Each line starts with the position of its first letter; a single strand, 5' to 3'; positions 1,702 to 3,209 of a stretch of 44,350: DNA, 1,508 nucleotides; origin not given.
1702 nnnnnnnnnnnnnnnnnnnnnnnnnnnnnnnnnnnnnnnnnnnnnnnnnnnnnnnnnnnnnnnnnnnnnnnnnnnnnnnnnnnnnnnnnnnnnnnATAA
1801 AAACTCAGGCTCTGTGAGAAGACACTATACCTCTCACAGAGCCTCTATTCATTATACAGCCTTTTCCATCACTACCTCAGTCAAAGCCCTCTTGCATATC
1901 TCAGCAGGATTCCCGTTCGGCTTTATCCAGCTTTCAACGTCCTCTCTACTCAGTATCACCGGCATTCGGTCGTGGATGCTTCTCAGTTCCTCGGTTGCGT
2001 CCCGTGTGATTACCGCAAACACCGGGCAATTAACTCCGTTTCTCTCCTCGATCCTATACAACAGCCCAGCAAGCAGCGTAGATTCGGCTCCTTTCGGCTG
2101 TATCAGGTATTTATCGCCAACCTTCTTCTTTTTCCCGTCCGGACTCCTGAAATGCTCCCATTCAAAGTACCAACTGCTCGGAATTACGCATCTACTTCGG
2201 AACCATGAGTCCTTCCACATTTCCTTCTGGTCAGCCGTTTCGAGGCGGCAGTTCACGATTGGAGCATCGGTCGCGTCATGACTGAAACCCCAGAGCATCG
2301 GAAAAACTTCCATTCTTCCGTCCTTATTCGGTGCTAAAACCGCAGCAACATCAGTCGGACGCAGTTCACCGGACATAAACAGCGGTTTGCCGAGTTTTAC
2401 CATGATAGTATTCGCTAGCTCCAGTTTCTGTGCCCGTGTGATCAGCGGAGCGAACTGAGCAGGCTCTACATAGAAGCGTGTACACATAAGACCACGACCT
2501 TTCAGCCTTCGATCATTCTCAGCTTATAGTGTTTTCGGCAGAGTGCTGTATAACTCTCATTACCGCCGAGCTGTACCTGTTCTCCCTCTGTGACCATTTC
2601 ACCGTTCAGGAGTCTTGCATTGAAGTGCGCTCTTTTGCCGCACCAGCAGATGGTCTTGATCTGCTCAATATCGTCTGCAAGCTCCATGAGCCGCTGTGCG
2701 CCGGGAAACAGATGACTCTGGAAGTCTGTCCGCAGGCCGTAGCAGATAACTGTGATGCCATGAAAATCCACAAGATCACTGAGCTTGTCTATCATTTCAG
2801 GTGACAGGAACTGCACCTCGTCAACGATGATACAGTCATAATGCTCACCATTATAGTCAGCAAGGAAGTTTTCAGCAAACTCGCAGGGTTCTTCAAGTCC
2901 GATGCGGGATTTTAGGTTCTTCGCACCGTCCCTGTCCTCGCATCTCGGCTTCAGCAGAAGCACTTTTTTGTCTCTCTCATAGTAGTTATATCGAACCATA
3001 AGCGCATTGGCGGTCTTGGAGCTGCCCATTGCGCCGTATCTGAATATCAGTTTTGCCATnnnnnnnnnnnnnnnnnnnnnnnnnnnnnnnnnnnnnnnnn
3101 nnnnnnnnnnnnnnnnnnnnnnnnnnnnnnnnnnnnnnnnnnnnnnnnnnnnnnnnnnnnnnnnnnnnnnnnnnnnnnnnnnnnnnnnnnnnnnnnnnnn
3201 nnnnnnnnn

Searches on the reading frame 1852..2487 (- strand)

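Call 27: search_protein_families(library=pfam, proteins=[window:1852-2487:-], max_evalue=0.001)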
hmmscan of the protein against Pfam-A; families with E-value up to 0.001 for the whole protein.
window:1852-2487:- (211 aa): 1 family
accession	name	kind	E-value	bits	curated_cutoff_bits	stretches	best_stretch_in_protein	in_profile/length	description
PF02586.19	SRAP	-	5.7e-34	118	27.1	1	31-197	24-190/214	SOS response associated peptidase (SRAP)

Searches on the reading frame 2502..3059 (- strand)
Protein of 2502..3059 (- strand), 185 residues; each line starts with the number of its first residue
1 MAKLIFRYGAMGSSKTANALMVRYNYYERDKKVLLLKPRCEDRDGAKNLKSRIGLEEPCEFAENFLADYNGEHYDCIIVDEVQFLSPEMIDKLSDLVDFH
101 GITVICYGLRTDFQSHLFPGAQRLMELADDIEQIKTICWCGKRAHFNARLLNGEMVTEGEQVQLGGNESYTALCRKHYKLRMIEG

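Call 27: search_protein_families(library=pfam, proteins=[window:2502-3059:-], max_evalue=0.001)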
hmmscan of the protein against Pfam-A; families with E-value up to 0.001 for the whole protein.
window:2502-3059:- (185 aa): 2 families
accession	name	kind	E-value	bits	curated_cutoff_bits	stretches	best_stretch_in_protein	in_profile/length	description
PF00265.24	TK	-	9.8e-41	139.9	20.6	1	3-178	2-176/176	Thymidine kinase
PF13401.12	AAA_22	-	4.4e-05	24.2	27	1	9-109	12-123/130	AAA domain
